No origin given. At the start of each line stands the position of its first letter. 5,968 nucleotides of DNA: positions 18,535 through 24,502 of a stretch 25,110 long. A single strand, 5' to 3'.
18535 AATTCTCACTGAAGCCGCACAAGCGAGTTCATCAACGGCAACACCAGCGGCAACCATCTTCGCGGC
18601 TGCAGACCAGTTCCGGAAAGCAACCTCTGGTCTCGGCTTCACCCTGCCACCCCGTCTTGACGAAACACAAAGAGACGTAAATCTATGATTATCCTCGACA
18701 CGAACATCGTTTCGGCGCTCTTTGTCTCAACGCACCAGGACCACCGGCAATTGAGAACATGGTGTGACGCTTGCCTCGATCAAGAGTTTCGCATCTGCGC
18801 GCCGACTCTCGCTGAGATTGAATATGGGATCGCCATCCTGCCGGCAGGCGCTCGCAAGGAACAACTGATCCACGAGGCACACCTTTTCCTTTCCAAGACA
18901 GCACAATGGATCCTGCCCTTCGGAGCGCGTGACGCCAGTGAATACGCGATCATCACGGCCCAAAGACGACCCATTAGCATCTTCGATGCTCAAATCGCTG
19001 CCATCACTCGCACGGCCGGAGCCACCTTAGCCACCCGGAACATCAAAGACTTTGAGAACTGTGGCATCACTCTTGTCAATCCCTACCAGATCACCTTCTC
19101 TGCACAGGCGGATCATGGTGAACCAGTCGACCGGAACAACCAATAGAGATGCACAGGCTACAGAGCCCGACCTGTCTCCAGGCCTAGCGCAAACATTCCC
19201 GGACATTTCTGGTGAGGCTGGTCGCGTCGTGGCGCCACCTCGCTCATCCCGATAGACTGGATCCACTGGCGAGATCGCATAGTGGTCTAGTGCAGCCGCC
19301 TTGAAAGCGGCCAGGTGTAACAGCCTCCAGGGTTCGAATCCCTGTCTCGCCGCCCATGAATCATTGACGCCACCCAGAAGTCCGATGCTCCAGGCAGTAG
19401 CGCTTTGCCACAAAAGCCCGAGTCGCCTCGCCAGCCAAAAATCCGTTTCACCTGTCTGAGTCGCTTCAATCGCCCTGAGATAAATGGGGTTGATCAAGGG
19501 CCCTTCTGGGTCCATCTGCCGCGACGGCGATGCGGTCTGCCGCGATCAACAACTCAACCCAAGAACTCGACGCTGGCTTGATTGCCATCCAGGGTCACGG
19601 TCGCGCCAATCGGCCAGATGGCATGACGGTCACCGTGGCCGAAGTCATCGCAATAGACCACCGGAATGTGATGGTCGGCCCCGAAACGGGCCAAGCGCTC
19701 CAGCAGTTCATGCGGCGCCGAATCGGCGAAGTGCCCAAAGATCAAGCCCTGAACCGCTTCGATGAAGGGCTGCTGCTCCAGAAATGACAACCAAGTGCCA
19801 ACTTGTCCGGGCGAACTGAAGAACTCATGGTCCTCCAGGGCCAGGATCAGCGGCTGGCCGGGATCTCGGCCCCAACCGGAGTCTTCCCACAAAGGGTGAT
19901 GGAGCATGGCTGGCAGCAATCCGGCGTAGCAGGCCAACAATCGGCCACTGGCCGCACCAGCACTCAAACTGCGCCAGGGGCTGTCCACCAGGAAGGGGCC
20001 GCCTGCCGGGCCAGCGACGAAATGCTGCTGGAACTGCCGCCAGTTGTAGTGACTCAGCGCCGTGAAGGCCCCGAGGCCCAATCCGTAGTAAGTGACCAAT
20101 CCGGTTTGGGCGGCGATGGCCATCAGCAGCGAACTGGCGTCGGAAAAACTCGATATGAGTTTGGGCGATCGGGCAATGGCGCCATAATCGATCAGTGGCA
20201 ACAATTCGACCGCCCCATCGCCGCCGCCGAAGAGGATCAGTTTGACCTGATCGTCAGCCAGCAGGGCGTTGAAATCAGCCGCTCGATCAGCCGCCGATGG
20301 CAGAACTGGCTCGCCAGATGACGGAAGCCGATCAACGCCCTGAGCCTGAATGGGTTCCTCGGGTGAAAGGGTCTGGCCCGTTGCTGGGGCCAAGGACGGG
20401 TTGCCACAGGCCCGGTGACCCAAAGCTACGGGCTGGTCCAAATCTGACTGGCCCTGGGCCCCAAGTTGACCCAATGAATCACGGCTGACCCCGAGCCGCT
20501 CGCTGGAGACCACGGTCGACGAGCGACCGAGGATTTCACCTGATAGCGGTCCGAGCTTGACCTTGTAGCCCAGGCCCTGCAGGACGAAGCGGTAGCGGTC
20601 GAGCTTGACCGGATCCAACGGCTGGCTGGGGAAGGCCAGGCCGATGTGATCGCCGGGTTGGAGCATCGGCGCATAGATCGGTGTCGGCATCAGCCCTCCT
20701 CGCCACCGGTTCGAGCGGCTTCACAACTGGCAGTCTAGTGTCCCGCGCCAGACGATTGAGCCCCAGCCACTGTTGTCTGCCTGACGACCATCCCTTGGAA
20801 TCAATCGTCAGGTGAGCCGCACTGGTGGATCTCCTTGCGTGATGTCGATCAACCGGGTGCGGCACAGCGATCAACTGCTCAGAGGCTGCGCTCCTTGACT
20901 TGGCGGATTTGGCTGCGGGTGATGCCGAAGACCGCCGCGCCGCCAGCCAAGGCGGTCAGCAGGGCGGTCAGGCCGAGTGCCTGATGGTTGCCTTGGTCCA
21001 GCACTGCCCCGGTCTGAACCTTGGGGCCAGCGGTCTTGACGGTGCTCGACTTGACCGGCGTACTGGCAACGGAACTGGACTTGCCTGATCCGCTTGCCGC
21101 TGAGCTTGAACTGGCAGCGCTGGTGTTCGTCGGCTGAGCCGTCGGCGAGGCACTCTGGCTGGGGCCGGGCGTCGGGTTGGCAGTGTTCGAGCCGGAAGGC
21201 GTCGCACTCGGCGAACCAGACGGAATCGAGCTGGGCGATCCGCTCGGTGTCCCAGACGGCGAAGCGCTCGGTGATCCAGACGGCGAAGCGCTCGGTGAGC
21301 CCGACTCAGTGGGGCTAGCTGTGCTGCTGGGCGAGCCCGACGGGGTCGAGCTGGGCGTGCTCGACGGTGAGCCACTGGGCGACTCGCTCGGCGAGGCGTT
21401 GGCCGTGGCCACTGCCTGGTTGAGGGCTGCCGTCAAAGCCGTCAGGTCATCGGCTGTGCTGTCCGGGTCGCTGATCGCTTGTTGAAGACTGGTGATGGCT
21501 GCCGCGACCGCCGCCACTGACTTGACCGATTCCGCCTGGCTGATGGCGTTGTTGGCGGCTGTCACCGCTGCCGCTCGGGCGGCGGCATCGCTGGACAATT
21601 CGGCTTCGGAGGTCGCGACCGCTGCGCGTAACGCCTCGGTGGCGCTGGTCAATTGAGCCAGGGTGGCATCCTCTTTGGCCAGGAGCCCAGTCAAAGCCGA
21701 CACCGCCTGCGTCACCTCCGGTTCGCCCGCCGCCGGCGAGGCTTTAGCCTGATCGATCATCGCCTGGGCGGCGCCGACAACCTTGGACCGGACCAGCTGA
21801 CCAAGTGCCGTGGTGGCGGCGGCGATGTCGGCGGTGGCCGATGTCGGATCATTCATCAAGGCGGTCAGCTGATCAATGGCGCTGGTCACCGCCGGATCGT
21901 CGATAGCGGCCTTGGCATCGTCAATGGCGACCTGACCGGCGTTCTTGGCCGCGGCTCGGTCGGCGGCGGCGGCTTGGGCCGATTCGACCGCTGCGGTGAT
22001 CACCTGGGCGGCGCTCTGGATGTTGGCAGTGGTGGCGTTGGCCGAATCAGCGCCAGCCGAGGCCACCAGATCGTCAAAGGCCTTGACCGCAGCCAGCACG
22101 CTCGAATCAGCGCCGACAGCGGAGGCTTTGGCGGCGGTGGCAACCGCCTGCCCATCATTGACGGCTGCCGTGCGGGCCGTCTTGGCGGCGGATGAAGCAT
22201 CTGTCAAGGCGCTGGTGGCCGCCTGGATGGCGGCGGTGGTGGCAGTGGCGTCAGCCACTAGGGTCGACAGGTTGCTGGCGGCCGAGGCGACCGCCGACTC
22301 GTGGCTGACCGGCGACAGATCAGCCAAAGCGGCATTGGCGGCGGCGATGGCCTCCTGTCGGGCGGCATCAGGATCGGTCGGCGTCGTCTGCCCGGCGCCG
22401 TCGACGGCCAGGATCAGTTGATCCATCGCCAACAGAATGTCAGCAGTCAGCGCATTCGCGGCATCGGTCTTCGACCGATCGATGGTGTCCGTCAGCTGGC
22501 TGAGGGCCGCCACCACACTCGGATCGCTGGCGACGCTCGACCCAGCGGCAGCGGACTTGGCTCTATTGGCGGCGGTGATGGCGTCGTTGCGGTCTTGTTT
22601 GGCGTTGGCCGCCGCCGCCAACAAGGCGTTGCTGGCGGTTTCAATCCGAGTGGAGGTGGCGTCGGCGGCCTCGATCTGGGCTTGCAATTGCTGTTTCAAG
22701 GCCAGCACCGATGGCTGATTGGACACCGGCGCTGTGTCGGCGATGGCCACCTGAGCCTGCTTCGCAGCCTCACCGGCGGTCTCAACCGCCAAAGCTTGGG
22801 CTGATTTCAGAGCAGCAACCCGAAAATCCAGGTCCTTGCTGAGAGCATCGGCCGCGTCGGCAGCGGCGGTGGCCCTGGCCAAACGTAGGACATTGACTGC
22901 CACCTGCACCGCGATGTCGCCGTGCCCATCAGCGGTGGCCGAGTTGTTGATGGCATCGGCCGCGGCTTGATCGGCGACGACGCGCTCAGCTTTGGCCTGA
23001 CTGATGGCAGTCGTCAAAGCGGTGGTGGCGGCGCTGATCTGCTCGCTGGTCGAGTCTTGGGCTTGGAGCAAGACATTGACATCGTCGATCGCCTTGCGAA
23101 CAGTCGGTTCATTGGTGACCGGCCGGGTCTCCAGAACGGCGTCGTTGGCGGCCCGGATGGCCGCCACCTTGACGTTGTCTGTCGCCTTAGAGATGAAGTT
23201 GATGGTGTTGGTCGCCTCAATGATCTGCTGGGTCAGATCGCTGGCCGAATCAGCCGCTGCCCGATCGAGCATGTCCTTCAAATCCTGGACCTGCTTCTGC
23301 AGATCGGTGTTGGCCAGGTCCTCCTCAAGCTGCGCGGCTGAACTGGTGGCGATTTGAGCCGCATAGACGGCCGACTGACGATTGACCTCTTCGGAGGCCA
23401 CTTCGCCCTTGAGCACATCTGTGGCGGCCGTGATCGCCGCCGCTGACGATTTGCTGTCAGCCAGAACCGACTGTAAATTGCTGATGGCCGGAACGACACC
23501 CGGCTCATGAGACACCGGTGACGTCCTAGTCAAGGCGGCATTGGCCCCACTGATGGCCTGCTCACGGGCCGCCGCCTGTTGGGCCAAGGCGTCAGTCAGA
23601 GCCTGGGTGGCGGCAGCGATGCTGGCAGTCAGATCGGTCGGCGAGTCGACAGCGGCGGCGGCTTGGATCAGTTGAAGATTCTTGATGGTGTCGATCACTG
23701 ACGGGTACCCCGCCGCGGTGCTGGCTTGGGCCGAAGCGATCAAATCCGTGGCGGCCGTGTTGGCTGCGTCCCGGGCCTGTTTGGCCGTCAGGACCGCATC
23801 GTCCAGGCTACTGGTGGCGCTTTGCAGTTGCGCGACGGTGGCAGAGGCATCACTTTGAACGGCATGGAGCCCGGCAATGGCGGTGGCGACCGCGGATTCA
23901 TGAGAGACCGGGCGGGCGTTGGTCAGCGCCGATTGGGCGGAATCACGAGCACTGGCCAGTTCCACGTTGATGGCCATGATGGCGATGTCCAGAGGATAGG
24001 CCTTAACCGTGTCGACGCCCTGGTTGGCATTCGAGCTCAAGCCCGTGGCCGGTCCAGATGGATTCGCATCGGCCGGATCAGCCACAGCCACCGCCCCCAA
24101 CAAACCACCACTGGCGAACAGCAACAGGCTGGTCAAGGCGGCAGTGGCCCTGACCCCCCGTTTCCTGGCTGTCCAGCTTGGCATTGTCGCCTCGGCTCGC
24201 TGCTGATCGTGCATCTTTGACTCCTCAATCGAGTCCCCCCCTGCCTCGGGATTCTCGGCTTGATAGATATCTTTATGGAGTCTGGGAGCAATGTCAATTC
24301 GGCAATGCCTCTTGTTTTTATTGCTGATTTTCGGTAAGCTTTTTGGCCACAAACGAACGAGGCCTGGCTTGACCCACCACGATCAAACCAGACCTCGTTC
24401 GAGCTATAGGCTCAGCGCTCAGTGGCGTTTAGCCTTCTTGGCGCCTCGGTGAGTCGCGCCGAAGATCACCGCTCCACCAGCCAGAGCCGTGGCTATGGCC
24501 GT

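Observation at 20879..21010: Conserved non-LPXTG C-terminal sorting-like module (K-x-x-T/S-G-G/A ... TM ... basic tail) shared by several surface proteins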

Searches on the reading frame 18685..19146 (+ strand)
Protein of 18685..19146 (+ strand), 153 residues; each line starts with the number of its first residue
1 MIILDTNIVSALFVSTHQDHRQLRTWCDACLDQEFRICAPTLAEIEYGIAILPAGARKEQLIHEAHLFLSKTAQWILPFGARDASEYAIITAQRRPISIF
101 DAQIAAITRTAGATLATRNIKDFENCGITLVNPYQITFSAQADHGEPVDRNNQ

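Call 45: search_protein_families(library=pfam, proteins=[window:18685-19146:+], max_evalue=0.01)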
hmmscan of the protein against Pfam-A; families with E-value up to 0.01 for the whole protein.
window:18685-19146:+ (153 aa): 2 families
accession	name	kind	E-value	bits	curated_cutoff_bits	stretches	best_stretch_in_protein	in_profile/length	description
PF01850.27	PIN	-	8.4e-12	46.2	23.6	1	2-120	1-112/120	PIN domain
PF13470.12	PIN_3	-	0.0073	17.6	27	0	2-106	2-75/115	PIN domain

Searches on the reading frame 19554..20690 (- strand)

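Call 45: search_protein_families(library=pfam, proteins=[window:19554-20690:-], max_evalue=0.01)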
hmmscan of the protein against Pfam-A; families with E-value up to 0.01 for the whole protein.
window:19554-20690:- (378 aa): 2 families
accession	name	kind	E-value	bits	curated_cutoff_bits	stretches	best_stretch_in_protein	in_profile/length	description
PF02016.21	Peptidase_S66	-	1.7e-20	73.8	25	1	131-203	48-121/121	LD-carboxypeptidase N-terminal domain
PF17676.7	Peptidase_S66C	-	2.8e-14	54.2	23.7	1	279-367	26-120/120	LD-carboxypeptidase C-terminal domain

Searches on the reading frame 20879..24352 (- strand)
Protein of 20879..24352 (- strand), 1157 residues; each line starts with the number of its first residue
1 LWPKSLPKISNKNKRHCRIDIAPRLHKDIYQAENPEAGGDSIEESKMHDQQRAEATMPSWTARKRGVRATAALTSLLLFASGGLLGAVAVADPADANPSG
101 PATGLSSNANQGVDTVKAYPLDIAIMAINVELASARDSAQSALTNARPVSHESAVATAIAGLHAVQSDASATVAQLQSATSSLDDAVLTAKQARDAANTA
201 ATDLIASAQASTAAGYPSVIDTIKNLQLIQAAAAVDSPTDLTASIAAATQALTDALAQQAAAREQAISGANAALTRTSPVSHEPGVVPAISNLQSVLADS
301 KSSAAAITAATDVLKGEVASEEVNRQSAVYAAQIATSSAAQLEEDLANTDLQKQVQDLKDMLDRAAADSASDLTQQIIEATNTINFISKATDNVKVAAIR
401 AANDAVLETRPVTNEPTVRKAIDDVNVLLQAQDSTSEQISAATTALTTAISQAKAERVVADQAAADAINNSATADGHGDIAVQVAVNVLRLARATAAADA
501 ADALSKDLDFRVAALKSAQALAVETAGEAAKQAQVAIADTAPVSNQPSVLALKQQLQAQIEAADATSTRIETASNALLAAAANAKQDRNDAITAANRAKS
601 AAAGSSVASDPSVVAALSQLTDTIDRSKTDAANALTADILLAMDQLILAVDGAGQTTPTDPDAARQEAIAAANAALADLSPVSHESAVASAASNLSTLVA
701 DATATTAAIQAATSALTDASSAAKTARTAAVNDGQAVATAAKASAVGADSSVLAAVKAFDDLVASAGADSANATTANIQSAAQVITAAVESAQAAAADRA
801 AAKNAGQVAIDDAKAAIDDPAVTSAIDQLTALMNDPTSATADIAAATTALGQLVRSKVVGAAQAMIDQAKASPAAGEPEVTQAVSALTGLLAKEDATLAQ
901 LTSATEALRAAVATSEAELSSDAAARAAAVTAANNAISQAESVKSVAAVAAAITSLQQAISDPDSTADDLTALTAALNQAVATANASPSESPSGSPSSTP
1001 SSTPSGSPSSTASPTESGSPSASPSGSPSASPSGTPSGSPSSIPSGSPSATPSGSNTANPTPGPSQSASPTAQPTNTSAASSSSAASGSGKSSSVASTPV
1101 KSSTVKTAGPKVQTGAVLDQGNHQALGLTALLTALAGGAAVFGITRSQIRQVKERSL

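Call 5: search_protein_families(library=pfam, proteins=[window:20879-24352:-], max_evalue=0.01)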
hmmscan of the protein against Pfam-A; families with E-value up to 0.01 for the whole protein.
window:20879-24352:- (1157 aa): 0 families

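Call 6: search_protein_families(library=ncbifam, proteins=[window:20879-24352:-], max_evalue=0.1)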
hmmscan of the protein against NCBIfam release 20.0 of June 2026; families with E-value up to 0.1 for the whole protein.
window:20879-24352:- (1157 aa): 0 families

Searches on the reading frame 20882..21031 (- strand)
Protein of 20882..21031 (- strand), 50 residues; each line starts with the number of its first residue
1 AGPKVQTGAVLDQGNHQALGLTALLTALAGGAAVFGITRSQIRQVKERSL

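Call 67: search_protein_families(library=ncbifam, proteins=[window:20882-21031:-], max_evalue=10)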
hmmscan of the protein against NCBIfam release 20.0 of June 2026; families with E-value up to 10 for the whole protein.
seq(50 aa): 1 family
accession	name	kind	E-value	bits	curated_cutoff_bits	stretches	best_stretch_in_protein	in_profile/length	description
NF009037.0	PRK12370.1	equivalog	0.12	10.7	589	1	5-43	327-365/553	HilA/EilA family virulence transcriptional regulator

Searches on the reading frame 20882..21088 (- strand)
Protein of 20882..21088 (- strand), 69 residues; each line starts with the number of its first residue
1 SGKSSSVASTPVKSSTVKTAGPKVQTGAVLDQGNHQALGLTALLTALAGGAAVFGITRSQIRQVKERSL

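Call 10: search_protein_families(library=ncbifam, proteins=[window:20882-21049:-], max_evalue=10)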
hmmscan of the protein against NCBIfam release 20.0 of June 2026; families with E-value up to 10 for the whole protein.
seq(56 aa): 1 family
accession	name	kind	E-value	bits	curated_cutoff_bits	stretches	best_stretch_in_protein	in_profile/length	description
NF009037.0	PRK12370.1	equivalog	0.04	12.3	589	1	4-48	320-364/553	HilA/EilA family virulence transcriptional regulator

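Call 21: find_homologous_proteins(query=A2, max_evalue=10)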
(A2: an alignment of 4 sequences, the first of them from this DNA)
Query A2 (4 sequences): 530 candidates shared short words with the query, none scored E <= 10.

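Call 64: search_protein_families(library=pfam, proteins=[window:20882-21088:-], max_evalue=10)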
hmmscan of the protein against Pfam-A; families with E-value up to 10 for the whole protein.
seq(69 aa): 0 families

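Call 67: search_protein_families(library=ncbifam, proteins=[window:20882-21088:-], max_evalue=10)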
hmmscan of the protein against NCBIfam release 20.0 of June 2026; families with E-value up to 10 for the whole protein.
seq(69 aa): 1 family
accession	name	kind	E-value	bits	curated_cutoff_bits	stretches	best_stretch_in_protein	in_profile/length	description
NF009037.0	PRK12370.1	equivalog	0.039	12.3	589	1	15-60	318-363/553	HilA/EilA family virulence transcriptional regulator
